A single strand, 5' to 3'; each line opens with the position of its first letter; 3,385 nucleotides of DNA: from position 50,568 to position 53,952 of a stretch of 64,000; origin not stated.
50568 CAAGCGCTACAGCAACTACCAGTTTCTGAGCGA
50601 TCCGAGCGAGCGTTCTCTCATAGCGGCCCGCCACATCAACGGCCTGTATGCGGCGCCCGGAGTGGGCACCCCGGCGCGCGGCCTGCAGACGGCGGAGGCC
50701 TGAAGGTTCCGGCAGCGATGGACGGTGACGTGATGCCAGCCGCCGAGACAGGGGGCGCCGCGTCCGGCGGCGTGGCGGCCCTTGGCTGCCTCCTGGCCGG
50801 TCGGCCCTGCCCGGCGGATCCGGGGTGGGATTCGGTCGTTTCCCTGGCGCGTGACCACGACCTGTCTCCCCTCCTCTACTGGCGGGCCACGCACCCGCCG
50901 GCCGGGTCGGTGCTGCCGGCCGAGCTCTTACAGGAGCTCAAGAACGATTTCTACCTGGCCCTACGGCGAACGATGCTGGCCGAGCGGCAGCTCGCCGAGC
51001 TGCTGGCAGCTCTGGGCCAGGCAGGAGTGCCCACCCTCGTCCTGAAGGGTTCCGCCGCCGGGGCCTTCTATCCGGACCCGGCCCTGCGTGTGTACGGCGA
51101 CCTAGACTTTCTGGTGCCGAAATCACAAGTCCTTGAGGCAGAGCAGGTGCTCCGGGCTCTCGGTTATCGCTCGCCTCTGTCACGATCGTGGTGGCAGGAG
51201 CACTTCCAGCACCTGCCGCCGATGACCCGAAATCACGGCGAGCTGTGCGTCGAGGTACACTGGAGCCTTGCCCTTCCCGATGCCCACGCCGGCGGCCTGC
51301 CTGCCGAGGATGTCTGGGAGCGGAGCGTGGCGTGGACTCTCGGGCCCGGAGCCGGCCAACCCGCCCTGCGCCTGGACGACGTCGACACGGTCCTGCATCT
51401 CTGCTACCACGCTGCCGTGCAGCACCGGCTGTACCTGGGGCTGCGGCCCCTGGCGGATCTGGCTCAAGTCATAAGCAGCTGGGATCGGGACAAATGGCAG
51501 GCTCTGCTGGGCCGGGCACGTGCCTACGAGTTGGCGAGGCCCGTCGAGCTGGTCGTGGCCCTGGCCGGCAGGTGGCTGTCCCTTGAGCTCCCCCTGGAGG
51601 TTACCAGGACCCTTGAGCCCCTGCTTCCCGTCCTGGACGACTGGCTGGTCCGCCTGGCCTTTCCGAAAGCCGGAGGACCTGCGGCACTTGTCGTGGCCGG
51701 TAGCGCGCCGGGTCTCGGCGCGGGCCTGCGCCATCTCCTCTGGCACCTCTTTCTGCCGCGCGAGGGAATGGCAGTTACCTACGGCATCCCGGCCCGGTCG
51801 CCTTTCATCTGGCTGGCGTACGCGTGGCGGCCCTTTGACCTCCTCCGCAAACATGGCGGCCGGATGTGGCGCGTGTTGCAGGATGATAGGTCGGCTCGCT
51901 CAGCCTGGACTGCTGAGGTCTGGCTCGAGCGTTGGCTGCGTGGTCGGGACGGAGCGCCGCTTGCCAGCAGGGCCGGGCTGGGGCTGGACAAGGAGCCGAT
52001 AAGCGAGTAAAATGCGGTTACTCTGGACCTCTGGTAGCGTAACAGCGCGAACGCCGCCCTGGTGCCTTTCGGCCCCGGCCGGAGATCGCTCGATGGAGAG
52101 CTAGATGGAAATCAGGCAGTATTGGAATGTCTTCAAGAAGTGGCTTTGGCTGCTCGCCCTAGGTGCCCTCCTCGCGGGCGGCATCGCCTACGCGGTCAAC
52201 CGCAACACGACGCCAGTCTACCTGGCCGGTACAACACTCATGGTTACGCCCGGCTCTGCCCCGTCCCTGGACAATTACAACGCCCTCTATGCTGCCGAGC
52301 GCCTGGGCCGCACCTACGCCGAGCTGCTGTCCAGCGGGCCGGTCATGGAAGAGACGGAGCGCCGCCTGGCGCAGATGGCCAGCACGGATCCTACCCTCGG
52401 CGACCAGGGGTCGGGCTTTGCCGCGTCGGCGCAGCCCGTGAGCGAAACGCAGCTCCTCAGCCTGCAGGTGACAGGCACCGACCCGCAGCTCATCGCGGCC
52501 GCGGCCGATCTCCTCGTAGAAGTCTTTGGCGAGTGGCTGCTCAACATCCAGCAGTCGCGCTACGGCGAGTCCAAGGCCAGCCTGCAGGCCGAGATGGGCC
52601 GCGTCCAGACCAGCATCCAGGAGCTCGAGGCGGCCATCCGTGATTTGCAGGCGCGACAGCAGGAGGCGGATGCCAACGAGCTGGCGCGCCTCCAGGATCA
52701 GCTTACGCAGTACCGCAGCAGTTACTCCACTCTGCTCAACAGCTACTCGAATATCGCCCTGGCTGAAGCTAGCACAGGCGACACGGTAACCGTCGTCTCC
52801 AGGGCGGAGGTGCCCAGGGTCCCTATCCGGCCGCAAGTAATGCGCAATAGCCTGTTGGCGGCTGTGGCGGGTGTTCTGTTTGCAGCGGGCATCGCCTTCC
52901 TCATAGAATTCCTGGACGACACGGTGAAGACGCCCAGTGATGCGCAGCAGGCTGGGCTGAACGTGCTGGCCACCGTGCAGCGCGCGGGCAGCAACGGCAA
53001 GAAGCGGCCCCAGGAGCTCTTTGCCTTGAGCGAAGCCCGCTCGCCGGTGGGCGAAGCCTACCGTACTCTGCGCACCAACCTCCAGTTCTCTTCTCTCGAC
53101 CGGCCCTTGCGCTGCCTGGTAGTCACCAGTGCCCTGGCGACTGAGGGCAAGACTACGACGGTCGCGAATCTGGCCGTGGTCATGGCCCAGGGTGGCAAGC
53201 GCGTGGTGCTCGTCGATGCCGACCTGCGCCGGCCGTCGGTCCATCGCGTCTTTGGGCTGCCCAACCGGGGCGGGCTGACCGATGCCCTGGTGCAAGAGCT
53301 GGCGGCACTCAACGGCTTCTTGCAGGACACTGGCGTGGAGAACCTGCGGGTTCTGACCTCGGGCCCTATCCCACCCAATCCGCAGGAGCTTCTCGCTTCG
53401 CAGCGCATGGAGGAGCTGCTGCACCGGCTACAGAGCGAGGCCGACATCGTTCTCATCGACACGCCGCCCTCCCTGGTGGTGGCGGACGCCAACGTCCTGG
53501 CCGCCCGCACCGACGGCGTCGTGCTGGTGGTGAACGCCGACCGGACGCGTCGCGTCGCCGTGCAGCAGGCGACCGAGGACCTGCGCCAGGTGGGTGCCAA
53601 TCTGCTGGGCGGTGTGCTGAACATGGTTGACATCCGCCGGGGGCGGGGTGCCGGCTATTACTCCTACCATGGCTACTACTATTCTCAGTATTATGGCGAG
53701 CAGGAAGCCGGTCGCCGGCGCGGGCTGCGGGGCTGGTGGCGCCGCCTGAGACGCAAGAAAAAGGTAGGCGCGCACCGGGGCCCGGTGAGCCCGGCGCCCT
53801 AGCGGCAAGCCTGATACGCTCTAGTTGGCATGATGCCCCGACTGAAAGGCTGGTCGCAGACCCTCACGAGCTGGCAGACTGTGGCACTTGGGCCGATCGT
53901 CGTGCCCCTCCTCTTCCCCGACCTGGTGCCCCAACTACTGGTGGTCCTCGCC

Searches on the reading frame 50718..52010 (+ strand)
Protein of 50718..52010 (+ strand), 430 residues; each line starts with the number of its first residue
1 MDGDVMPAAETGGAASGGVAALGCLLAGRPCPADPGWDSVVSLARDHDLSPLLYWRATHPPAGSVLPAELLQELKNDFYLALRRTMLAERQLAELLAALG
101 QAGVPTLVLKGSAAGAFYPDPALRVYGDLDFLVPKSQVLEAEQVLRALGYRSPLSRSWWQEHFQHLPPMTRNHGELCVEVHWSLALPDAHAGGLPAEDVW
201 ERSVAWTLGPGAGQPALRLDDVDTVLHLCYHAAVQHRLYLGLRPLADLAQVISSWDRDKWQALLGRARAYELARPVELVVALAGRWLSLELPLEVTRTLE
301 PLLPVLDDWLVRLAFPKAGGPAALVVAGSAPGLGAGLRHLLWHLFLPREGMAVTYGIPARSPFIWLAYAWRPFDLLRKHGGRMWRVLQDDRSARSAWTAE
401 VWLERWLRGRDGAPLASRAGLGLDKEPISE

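Call 4: search_protein_families(library=pfam, proteins=[window:50718-52010:+], max_evalue=0.01)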
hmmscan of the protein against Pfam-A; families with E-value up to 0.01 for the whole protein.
window:50718-52010:+ (430 aa): 1 family
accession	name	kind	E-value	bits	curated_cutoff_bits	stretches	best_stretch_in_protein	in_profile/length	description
PF14907.12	NTP_transf_5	-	3.2e-50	171.4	31.2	1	36-287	4-248/249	Uncharacterised nucleotidyltransferase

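Call 111: search_protein_families(library=ncbifam, proteins=[window:50733-52010:+], max_evalue=0.00001)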
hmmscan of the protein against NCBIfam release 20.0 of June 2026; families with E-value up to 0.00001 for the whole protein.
window:50733-52010:+ (425 aa): 0 families

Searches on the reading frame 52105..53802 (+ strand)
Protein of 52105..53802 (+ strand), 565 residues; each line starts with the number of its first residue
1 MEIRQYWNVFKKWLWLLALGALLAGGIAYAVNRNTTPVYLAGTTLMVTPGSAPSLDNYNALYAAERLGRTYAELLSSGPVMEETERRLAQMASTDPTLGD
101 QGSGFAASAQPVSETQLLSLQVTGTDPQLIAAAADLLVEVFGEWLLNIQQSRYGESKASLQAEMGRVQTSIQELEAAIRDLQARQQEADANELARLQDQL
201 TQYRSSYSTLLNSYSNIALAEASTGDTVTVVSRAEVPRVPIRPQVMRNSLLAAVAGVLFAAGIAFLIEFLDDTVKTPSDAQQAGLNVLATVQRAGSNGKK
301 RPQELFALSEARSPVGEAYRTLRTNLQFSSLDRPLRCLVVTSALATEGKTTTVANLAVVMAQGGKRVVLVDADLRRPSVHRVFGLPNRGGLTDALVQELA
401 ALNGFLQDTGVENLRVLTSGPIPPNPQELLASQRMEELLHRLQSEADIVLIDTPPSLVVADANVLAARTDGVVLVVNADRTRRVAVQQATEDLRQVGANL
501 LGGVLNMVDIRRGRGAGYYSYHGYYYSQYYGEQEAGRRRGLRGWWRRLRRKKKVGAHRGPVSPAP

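Call 4: search_protein_families(library=pfam, proteins=[window:52105-53802:+], max_evalue=0.01)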
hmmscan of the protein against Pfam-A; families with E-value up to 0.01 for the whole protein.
window:52105-53802:+ (565 aa): 13 families
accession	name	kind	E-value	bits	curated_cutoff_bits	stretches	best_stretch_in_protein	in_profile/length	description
PF13614.12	AAA_31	-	2.9e-13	50.6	27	1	348-488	14-159/177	AAA domain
PF10609.15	ParA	-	9.5e-11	42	27.1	1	338-509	6-176/246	NUBPL iron-transfer P-loop NTPase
PF01656.29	CbiA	-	1.6e-08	35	25.4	1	347-511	10-86/125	CobQ/CobB/MinD/ParA nucleotide binding domain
PF13807.11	GNVR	-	1.4e-07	31.8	27.7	1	195-266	8-79/82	G-rich domain on putative tyrosine kinase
PF09140.17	MipZ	-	1.9e-07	31.1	20.7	1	339-474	4-127/262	ATPase MipZ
PF05008.21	V-SNARE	-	0.00097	20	25.9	1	158-212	32-86/92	Vesicle transport v-SNARE protein N-terminus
PF00448.28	SRP54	-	0.0014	18.7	22.7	1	347-377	12-42/196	SRP54-type protein, GTPase domain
PF25199.1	nSTAND_NTPase5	-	0.0018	18.6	34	0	338-378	43-84/145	Novel STAND NTPase 5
PF24430.1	DUF7553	-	0.0031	18.5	27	1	156-205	14-62/85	Family of unknown function (DUF7553)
PF02706.20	Wzz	-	0.0035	18.1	25.5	1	3-84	5-87/91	Chain length determinant protein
PF06564.18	CBP_BcsQ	-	0.0046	16.9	21.3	0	346-490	12-159/234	Cellulose biosynthesis protein BcsQ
PF20036.5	Gp13-like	-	0.0074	16.1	26.4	0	227-387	77-236/313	Major capsid protein 13-like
PF17279.8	DUF5344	-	0.0083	17.1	27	0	166-222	10-67/87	Family of unknown function (DUF5344)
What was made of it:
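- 52105..53802 (+): Polysaccharide co-polymerase fused to a BY tyrosine autokinase (Wzc/CpsCD-like). Also Wzz, GNVR and AAA_31 (call 4).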

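Call 111: search_protein_families(library=ncbifam, proteins=[window:52105-53802:+], max_evalue=0.00001)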
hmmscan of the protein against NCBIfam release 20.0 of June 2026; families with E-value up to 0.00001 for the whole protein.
window:52105-53802:+ (565 aa): 16 families
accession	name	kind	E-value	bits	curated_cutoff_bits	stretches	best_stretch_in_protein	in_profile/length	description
TIGR01007.1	eps_fam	subfamily_domain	2.8e-59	200.1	108.05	1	317-522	1-203/204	polysaccharide biosynthesis tyrosine autokinase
TIGR01005.1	eps_transp_fam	subfamily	2.8e-52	177.9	411.7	1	163-531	353-741/754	exopolysaccharide transport protein family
NF008568.0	PRK11519.1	equivalog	1.8e-50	171.9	1068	1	191-530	370-716/720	tyrosine-protein kinase Wzc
NF007350.0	PRK09841.1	equivalog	3.6e-50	170.8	1248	1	191-528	370-722/726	tyrosine-protein kinase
TIGR03018.1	pepcterm_TyrKin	hypoth_equivalog_domain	5.2e-45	153.3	230.65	1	308-495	4-198/207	XrtA-associated tyrosine autokinase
TIGR03029.1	EpsG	equivalog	2e-43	148.5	313.8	1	303-506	71-273/274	chain length determinant protein tyrosine kinase EpsG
TIGR01969.1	minD_arch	subfamily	1.8e-14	53.5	201.75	1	338-509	3-171/251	cell division ATPase MinD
TIGR01968.1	minD_bact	equivalog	3.2e-14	52.9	212.9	1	337-478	3-143/261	septum site-determining protein MinD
TIGR01006.1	polys_exp_MPA1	subfamily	6.3e-13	48.7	296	1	226-288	155-218/226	CspC family polysaccharide chain length determinant protein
TIGR03007.1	pepcterm_ChnLen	equivalog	1.2e-11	43.6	278.85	1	158-300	327-469/498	XrtA system polysaccharide chain length determinant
TIGR03017.1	EpsF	equivalog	5e-10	38.7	422.75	1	161-291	310-443/444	chain length determinant protein EpsF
TIGR03371.1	cellulose_yhjQ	equivalog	1.2e-09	38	157.85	1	338-495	4-163/246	cellulose biosynthesis protein BcsQ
NF041546.1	ParA_partition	equivalog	1.9e-08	34.1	180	0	348-373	12-37/203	ParA family partition ATPase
NF047398.1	AAA_KGGVGR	domain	3.8e-08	33.9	90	1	348-399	15-69/190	KGGVGR-motif variant AAA ATPase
NF041136.1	MrpORP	equivalog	4.5e-07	29.5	450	1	338-388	8-58/365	iron-sulfur cluster carrier protein MrpORP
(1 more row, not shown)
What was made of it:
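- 52105..53802 (+): TIGR01007: 200 bits against a cut-off of 108 (call 111).
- On Wzx/Wzy-dependent polysaccharide locus: 52105-53802: TIGR01007, 200 bits against a cut-off of 108 (call 111).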
